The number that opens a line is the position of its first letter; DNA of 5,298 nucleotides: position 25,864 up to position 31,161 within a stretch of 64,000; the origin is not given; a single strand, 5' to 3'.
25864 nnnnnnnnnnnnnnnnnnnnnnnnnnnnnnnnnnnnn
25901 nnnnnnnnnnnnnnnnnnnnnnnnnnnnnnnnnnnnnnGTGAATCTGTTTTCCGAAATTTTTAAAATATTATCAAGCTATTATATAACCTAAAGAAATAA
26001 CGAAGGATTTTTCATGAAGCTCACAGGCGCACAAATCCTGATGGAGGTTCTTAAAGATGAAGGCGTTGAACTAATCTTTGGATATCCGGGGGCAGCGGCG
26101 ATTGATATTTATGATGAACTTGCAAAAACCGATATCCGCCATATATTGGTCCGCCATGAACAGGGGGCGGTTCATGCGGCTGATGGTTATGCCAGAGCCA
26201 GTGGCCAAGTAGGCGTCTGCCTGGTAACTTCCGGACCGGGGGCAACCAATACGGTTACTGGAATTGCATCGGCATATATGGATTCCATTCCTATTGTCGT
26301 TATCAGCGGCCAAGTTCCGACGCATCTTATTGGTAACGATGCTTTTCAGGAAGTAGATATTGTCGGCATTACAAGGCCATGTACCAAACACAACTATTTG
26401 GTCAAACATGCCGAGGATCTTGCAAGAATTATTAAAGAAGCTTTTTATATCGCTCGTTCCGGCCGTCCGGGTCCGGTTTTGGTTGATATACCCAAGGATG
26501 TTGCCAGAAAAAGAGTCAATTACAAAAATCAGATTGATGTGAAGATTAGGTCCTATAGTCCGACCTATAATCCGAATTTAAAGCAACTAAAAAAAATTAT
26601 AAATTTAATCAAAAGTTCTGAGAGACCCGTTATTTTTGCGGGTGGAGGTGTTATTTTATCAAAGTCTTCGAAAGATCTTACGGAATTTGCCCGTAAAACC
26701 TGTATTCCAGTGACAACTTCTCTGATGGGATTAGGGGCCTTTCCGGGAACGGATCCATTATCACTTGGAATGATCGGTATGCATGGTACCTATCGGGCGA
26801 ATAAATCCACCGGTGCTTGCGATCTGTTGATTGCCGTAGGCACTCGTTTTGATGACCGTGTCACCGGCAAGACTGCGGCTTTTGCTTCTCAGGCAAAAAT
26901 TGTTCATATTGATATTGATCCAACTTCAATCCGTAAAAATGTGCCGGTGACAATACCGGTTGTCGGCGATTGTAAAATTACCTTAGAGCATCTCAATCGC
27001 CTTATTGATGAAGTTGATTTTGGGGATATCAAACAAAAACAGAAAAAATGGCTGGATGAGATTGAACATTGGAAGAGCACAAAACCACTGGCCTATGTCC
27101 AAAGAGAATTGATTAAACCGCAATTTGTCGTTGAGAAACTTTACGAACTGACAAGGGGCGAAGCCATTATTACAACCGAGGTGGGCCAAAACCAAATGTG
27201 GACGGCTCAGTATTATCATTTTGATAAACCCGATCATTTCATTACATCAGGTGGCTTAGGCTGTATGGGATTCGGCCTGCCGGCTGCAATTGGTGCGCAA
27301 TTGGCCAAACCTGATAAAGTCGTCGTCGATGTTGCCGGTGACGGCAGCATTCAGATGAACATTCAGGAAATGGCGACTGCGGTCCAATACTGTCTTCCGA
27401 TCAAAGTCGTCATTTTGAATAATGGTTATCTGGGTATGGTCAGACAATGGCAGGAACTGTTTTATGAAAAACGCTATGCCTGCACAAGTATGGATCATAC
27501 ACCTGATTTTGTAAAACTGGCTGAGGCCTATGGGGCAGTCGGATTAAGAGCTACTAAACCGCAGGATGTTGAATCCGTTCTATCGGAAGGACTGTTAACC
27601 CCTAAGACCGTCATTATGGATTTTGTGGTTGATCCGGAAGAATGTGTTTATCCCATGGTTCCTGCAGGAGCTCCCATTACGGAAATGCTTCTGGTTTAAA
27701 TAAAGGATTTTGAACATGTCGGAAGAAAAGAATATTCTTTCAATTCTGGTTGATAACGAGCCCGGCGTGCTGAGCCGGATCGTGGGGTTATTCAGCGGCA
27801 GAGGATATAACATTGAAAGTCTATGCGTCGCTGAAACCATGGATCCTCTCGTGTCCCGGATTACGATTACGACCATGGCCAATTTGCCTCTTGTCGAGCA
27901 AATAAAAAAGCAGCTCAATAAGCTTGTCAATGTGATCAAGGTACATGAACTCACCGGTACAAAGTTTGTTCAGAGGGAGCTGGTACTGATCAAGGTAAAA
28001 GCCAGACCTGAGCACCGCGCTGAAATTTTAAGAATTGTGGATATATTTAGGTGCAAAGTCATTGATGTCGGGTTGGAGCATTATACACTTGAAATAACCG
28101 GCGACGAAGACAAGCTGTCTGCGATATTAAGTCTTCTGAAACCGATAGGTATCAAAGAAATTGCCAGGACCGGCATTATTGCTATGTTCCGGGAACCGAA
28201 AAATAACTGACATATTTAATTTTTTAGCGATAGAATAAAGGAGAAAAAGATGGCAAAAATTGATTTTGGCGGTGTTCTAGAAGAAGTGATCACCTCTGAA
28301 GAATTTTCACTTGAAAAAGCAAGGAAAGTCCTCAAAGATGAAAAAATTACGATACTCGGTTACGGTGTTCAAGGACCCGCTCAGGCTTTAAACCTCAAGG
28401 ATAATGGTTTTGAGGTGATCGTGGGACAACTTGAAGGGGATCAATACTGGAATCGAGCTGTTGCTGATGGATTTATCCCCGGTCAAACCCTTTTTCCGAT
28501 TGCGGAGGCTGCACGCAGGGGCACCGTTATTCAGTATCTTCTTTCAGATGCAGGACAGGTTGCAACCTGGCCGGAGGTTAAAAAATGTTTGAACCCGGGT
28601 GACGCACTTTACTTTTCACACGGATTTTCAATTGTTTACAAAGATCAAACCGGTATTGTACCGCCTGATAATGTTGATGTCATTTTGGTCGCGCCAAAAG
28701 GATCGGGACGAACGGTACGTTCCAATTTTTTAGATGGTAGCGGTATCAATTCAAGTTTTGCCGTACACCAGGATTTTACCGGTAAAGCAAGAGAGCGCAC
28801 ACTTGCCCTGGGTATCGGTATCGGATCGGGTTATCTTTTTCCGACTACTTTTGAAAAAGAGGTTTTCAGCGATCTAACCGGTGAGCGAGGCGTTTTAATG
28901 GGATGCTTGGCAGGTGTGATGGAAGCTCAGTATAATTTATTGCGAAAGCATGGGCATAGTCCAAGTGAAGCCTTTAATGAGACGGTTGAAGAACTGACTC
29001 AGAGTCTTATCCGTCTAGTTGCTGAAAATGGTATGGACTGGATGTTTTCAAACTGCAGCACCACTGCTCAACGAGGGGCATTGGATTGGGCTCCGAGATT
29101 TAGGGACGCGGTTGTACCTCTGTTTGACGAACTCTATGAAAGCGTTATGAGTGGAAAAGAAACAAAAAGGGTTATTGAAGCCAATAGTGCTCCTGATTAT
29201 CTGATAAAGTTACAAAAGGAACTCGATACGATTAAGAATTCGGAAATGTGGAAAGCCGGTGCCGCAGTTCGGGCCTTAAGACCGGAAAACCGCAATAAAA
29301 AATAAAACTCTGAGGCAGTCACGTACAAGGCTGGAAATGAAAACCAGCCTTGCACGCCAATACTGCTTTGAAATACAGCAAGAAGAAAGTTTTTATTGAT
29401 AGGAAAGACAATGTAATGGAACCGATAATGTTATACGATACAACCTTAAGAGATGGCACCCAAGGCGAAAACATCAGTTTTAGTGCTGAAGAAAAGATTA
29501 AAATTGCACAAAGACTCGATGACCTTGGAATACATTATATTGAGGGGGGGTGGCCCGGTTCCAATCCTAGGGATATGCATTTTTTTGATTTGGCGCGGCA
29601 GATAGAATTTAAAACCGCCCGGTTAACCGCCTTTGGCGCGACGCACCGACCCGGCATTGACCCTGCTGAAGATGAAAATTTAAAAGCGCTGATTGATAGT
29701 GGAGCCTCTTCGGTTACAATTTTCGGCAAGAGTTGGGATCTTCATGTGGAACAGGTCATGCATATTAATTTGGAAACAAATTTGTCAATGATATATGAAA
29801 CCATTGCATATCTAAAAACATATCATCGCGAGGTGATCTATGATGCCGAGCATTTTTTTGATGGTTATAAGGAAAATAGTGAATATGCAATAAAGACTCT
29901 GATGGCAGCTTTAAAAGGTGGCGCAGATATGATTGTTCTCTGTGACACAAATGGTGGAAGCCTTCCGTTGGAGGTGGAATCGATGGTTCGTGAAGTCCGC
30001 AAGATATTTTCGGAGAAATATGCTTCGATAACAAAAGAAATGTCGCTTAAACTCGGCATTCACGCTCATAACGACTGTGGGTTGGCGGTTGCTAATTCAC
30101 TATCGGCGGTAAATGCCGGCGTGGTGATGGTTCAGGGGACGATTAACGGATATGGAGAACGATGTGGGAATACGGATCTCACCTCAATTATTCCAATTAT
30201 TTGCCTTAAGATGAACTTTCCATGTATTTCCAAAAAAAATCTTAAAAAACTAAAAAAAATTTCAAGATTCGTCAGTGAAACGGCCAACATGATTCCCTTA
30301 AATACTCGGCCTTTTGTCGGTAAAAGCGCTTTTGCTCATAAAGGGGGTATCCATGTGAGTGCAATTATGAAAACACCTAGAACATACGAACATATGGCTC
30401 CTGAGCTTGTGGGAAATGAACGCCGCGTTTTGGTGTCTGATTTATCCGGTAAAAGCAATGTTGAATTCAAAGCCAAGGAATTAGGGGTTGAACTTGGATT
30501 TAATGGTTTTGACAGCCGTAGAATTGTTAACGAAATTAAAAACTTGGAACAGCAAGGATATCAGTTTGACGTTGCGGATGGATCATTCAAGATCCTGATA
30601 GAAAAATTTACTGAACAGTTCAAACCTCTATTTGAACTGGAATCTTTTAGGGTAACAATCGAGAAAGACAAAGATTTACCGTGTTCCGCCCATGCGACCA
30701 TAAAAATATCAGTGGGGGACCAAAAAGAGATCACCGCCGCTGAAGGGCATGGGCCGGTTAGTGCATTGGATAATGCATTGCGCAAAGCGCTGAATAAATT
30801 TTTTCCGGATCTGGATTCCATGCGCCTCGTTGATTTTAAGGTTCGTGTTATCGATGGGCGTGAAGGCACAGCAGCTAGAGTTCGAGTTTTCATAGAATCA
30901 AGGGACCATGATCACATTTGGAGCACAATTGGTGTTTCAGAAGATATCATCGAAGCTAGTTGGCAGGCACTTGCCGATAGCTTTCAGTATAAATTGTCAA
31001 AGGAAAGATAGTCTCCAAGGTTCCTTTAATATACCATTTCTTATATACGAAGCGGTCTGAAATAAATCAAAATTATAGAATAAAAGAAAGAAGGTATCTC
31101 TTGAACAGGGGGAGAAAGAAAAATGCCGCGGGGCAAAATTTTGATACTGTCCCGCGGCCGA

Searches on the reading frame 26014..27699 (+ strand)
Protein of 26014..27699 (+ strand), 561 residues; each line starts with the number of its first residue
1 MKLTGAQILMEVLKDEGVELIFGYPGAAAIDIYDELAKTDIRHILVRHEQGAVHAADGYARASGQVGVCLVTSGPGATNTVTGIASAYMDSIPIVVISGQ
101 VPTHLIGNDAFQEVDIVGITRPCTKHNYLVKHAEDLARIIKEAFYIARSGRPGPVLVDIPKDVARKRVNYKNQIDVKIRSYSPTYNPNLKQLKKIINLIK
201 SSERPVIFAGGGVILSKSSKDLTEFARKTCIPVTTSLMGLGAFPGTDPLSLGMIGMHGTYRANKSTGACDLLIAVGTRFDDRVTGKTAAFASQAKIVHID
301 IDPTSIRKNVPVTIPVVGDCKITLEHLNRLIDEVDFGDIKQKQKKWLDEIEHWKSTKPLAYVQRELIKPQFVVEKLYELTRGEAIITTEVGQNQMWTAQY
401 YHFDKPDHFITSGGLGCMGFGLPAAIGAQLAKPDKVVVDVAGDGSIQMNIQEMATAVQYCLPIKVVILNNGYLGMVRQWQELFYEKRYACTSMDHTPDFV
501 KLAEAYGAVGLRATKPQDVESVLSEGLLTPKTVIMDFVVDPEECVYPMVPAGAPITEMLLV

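Call 81: search_protein_families(library=pfam, proteins=[window:26014-27699:+], max_evalue=0.0001)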
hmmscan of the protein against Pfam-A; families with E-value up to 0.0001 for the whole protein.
window:26014-27699:+ (561 aa): 3 families
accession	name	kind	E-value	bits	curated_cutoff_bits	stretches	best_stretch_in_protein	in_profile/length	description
PF02775.26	TPP_enzyme_C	-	4.7e-58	195.7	21.9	1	390-536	2-150/151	Thiamine pyrophosphate enzyme, C-terminal TPP binding domain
PF00205.28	TPP_enzyme_M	-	6.3e-50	168.9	30.4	1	192-327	1-137/137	Thiamine pyrophosphate enzyme, central domain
PF02776.23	TPP_enzyme_N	-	1.8e-43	147.5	26.8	1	4-118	2-118/119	Thiamine pyrophosphate enzyme, N-terminal TPP binding domain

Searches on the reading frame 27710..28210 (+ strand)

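Call 81: search_protein_families(library=pfam, proteins=[window:27710-28210:+], max_evalue=0.0001)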
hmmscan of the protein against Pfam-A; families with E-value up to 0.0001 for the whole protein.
window:27710-28210:+ (166 aa): 4 families
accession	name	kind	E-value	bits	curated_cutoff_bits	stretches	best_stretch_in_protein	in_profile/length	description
PF10369.15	ALS_ss_C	-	3.9e-30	104.1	23.2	1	89-161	1-73/74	Small subunit of acetolactate synthase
PF22629.2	ACT_AHAS_ss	-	5.5e-22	78.2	27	1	10-77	1-67/67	AHAS small subunit-like ACT domain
PF13710.12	ACT_5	-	1.1e-11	44.7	27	1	16-78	1-62/62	ACT domain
PF01842.31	ACT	-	2.5e-10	40.3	27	1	9-73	2-65/66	ACT domain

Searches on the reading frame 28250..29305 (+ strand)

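Call 81: search_protein_families(library=pfam, proteins=[window:28250-29305:+], max_evalue=0.0001)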
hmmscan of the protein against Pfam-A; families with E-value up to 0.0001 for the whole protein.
window:28250-29305:+ (351 aa): 2 families
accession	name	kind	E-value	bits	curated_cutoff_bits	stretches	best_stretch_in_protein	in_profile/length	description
PF07991.19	KARI_N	-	5.1e-44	150.2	20.6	1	27-193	1-161/165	Acetohydroxy acid isomeroreductase, NADPH-binding domain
PF01450.25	KARI_C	-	2.6e-41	141.8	29.1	1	201-345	1-143/144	Ketol-acid reductoisomerase, C-terminal domain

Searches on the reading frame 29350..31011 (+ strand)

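Call 81: search_protein_families(library=pfam, proteins=[window:29350-31011:+], max_evalue=0.0001)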
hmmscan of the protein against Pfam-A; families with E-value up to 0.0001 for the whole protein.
window:29350-31011:+ (553 aa): 3 families
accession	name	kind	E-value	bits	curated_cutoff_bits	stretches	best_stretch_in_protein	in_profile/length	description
PF00682.25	HMGL-like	-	3.1e-42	145.2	29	1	27-308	3-260/260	HMGL-like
PF08502.15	LeuA_dimer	-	2.9e-26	92.3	24.9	1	408-547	2-129/131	LeuA allosteric (dimerisation) domain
PF22617.1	HCS_D2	-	3.9e-18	66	27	1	323-402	2-80/82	Homocitrate synthase post-HMGL domain-like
